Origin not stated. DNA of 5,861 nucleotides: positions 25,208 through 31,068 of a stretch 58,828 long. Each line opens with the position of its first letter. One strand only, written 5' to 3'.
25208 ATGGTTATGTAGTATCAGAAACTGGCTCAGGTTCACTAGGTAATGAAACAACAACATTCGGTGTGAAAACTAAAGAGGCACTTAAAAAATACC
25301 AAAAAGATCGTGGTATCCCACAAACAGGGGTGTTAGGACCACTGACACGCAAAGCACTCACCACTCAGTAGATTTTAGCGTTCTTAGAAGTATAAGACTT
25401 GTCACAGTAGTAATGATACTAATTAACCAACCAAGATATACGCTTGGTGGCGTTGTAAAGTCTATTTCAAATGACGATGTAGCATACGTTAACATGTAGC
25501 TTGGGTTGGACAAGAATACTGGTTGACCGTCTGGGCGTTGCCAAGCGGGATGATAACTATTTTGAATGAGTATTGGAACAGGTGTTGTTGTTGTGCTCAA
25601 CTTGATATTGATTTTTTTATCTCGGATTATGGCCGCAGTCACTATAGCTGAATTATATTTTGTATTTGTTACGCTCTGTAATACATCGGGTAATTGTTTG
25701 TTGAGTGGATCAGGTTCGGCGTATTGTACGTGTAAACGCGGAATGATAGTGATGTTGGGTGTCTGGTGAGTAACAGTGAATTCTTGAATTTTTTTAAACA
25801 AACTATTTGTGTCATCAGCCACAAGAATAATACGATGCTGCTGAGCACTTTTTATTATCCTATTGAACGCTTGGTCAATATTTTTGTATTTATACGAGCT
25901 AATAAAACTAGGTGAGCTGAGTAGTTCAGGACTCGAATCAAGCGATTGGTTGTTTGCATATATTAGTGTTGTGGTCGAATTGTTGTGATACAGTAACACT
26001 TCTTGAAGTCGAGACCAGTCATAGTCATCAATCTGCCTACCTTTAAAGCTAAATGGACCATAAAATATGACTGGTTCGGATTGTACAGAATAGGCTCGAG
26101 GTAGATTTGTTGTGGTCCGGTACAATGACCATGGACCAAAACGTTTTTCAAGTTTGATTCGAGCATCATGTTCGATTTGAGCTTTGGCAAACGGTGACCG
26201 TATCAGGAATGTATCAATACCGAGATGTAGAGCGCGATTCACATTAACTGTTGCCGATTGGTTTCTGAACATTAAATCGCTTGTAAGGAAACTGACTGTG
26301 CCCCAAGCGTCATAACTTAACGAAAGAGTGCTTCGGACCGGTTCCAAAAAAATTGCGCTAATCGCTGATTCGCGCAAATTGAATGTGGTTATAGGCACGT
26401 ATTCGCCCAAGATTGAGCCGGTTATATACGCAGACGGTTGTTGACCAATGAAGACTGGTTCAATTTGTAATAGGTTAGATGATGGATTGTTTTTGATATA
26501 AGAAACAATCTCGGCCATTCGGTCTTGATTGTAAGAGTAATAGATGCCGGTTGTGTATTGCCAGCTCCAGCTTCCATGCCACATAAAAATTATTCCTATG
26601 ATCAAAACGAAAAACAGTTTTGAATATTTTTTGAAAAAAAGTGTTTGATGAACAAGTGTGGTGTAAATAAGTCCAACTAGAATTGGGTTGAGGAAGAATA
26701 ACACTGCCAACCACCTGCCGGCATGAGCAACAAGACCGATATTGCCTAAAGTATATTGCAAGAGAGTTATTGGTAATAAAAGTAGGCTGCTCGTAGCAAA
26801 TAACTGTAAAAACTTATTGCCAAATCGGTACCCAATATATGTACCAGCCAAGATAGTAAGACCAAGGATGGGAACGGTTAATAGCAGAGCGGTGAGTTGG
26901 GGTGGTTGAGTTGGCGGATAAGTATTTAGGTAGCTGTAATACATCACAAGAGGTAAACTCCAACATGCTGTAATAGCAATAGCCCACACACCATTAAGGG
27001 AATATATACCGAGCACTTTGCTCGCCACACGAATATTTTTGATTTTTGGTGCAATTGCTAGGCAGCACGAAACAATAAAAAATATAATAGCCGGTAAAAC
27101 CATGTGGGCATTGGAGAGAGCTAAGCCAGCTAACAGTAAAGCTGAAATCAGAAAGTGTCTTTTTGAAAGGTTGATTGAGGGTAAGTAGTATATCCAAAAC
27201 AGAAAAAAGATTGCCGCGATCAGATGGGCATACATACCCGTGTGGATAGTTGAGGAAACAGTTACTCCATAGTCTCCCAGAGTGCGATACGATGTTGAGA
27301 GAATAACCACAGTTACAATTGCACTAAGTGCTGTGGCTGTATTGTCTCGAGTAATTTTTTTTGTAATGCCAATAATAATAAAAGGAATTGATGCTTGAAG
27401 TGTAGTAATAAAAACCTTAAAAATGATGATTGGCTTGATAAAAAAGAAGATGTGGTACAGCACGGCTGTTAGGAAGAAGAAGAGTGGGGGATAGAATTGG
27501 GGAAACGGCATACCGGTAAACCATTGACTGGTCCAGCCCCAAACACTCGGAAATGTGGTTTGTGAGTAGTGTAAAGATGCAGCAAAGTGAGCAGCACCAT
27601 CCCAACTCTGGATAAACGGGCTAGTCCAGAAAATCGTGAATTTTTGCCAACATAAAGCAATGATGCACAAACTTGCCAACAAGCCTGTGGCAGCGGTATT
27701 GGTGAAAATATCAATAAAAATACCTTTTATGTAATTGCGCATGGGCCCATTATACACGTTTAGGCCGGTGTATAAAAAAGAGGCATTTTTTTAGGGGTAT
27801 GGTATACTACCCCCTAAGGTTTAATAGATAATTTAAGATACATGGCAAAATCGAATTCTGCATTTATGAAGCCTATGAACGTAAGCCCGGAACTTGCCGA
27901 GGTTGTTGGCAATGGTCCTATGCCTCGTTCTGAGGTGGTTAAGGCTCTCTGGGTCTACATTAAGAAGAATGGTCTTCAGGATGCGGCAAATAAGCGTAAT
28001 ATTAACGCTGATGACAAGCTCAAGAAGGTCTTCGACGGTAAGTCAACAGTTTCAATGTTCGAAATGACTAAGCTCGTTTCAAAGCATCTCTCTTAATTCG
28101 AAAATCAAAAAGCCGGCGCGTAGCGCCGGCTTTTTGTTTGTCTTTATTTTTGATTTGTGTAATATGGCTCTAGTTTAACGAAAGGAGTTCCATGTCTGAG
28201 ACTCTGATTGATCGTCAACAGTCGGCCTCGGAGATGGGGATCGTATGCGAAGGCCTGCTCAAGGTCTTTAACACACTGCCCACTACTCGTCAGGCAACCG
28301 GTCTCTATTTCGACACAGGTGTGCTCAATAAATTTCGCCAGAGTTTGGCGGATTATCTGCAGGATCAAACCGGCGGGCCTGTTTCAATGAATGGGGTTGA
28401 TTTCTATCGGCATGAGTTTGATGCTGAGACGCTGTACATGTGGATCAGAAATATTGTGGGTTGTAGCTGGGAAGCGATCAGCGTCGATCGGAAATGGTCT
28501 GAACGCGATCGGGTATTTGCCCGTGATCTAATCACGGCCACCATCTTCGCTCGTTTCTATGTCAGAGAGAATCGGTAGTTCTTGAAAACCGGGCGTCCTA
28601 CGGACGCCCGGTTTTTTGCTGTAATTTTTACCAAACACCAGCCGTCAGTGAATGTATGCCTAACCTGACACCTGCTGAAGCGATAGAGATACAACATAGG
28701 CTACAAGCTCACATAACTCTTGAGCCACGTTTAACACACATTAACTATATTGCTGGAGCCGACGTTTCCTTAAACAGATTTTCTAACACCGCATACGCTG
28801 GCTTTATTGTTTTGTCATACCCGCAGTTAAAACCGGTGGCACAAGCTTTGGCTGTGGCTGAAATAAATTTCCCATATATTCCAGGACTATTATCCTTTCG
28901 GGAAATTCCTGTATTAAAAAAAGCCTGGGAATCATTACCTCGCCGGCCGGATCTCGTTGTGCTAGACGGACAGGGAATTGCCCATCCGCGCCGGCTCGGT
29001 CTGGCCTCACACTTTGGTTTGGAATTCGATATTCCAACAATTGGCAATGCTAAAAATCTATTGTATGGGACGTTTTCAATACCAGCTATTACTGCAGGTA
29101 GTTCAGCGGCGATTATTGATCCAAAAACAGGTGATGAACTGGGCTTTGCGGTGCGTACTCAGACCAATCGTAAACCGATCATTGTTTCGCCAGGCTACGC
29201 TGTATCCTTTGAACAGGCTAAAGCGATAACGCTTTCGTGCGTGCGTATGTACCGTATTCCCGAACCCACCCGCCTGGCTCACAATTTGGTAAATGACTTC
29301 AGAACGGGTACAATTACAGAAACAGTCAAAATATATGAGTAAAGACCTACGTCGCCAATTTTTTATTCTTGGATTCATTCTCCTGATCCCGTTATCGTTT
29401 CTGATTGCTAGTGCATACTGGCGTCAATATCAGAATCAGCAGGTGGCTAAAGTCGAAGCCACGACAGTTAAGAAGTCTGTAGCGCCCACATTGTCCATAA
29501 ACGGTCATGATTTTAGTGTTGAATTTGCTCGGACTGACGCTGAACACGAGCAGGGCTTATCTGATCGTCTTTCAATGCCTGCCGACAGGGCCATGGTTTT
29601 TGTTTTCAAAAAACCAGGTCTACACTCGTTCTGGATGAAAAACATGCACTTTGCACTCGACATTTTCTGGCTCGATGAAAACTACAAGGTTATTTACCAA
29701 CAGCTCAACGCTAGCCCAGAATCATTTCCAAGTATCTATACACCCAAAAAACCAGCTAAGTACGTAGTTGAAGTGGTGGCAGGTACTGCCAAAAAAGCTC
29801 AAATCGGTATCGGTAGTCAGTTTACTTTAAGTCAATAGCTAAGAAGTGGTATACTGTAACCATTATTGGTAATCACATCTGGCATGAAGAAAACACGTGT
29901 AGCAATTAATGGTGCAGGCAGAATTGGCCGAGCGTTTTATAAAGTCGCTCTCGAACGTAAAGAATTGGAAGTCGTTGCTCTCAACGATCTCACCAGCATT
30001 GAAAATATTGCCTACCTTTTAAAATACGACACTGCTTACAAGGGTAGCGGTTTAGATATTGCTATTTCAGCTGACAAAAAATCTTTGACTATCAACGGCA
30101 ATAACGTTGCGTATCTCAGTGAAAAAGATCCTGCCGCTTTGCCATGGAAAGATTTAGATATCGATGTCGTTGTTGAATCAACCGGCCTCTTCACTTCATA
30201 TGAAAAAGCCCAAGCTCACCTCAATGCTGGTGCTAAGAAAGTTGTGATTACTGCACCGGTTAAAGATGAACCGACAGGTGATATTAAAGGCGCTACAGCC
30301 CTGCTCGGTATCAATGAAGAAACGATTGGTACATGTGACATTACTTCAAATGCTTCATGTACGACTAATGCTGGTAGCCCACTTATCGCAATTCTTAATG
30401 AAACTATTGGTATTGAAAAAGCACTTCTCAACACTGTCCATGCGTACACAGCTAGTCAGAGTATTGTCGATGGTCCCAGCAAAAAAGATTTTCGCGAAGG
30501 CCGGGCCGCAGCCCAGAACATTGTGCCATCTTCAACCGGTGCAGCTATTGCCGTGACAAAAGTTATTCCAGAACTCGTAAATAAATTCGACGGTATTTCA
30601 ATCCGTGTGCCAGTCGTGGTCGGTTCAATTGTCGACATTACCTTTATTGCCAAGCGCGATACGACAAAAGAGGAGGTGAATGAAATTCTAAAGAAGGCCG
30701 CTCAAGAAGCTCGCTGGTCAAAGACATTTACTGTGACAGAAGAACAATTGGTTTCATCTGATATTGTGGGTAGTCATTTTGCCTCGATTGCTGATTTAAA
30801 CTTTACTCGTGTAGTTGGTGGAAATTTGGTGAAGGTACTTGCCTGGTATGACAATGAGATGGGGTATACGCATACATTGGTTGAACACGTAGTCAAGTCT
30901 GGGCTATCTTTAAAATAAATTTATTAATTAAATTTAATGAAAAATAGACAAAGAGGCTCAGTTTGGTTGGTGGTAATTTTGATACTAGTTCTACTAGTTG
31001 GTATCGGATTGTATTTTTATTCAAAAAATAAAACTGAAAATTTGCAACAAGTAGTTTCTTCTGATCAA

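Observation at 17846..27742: Giant wall-anchored NHL-propeller protein bracketed by two collinear ~790-aa polytopic membrane paralogs: candidate surface-protein modification/assembly locus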

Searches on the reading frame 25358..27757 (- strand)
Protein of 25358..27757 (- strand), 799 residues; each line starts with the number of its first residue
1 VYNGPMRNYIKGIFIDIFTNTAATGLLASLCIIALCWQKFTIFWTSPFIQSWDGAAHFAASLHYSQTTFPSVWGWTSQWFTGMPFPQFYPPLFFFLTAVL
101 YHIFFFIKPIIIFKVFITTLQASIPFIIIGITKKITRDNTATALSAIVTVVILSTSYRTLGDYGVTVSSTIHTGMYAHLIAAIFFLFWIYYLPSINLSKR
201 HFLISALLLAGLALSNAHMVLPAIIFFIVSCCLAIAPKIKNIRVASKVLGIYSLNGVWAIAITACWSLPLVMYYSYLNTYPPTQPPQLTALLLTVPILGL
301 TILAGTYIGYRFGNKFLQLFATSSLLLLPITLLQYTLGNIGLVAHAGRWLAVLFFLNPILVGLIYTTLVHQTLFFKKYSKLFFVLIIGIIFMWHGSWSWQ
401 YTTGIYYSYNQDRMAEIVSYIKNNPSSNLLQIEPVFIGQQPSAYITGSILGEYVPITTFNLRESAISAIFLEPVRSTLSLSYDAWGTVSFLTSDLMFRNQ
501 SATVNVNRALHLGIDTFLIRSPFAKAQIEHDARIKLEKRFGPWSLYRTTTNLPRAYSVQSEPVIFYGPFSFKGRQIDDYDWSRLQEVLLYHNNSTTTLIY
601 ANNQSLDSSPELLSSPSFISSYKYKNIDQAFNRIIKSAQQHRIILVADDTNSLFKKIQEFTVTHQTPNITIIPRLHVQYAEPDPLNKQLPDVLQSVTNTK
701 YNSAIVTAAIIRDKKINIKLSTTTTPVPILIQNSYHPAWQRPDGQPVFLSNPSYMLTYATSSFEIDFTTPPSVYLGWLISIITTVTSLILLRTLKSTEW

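Call 6: search_protein_families(library=pfam, proteins=[window:25358-27757:-], max_evalue=1)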
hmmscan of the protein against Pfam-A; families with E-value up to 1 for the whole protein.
window:25358-27757:- (799 aa): 1 family
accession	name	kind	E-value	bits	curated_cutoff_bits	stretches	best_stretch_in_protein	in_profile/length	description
PF13250.11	DUF4041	-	0.12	12.7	27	1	619-641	15-37/56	Domain of unknown function (DUF4041)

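Call 7: search_protein_families(library=ncbifam, proteins=[window:25358-27757:-], max_evalue=1)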
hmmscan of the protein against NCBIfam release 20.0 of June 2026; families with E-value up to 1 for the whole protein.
window:25358-27757:- (799 aa): 0 families

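Call 15: search_solved_structures(query=window:25358-27757:-, max_evalue=10)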
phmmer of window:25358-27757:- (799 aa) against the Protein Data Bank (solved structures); distinct sequences matched with E-value up to 10: 8.
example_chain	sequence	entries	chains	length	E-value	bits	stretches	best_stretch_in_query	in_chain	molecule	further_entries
5xpz_A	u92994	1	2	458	0.23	12.9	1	587-664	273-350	Fermitin family homolog 2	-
5xq1_A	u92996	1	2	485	0.25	12.8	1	587-664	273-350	Fermitin family homolog 2,Integrin beta-3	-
5xq0_A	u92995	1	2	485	0.25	12.8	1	587-664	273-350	Fermitin family homolog 2,Integrin beta-1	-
8tee_A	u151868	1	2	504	0.26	12.7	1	587-664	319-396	Fermitin family homolog 2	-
8tec_A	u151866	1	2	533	0.28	12.6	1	587-664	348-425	Fermitin family homolog 2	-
7n95_B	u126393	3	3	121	2.3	9.6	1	60-94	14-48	Frizzled-2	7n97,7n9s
7x8p_A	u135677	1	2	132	2.7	9.3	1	60-94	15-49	Frizzled-2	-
6ne2_A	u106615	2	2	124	3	9.2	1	60-93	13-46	Frizzled-7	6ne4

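Call 28: find_homologous_proteins(query=window:25358-27757:-)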
Query window:25358-27757:- (799 aa): 2 proteins with E <= 0.001 among 8000 candidates.
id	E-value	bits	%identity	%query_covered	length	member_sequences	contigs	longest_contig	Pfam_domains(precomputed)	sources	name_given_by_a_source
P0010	0.0e+0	1779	100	99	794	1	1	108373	-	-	-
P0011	6.6e-77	278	28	97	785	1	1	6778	-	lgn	-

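Call 30: find_encoding_contigs(protein=P0011, flank=10000, max_places=3)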
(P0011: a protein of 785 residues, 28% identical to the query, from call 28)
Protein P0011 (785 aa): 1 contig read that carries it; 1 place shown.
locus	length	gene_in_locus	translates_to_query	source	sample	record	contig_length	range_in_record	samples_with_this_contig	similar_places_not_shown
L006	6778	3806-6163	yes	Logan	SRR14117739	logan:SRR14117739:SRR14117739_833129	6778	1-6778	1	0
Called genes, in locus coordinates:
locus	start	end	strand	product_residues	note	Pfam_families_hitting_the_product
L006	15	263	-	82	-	-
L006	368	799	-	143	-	PF01641:SelR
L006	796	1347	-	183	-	PF01625:PMSR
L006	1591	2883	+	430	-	PF04851:ResIII, PF00270:DEAD, PF00271:Helicase_C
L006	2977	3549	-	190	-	PF00717:Peptidase_S24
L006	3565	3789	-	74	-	-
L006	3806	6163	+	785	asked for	-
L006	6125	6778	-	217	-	?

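Call 54: search_protein_families(library=pfam, proteins=[L006:6125-6778:-], max_evalue=0.001)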
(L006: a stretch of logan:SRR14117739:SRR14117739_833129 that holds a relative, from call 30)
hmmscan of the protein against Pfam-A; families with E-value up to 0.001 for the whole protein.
L006:6125-6778:- (217 aa): 4 families
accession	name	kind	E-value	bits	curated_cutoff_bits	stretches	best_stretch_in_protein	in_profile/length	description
PF00535.33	Glycos_transf_2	-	6.3e-25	88.5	23.3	1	10-149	25-164/168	Glycosyl transferase family 2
PF10111.15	Glyco_tranf_2_2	-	7.6e-07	29.3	27.3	1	12-74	29-92/276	Glycosyltransferase like family 2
PF13641.12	Glyco_tranf_2_3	-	2.6e-06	28.1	27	1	12-185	30-208/230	Glycosyltransferase like family 2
PF13704.12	Glyco_tranf_2_4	-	7.4e-05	23.6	27.5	1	14-73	21-81/98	Glycosyl transferase family 2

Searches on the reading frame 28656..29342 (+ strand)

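Call 11: search_protein_families(library=pfam, proteins=[window:28656-29342:+], max_evalue=0.001)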
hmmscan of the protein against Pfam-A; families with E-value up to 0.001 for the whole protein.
window:28656-29342:+ (228 aa): 1 family
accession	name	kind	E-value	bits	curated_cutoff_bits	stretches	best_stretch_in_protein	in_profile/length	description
PF04493.20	Endonuclease_5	-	1.4e-65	221.1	23.4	1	15-209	2-197/198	Endonuclease V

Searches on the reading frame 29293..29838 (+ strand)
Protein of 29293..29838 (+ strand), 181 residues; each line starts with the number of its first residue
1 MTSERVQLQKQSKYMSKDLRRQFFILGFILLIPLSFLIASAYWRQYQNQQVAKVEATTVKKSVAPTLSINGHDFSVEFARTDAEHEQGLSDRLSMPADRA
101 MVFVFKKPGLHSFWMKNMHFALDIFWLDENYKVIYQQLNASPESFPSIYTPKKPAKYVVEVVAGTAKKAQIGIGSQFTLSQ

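Call 11: search_protein_families(library=pfam, proteins=[window:29293-29838:+], max_evalue=0.001)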
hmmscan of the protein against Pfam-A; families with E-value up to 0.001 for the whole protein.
window:29293-29838:+ (181 aa): 1 family
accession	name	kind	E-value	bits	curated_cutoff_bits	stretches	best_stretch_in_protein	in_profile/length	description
PF02643.20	DUF192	-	1.4e-27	96.1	27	1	74-177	1-94/96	Uncharacterized ACR, COG1430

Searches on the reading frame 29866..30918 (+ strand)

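Call 12: search_protein_families(library=pfam, proteins=[window:29866-30918:+], max_evalue=0.001)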
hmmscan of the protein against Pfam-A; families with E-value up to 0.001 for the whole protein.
window:29866-30918:+ (350 aa): 2 families
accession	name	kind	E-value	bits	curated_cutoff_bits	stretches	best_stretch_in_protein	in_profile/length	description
PF02800.25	Gp_dh_C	-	4.2e-54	182.8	24.4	1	172-328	3-158/158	Glyceraldehyde 3-phosphate dehydrogenase, C-terminal domain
PF00044.30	Gp_dh_N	-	1.1e-32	112.8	31.7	1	11-111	2-100/101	Glyceraldehyde 3-phosphate dehydrogenase, NAD binding domain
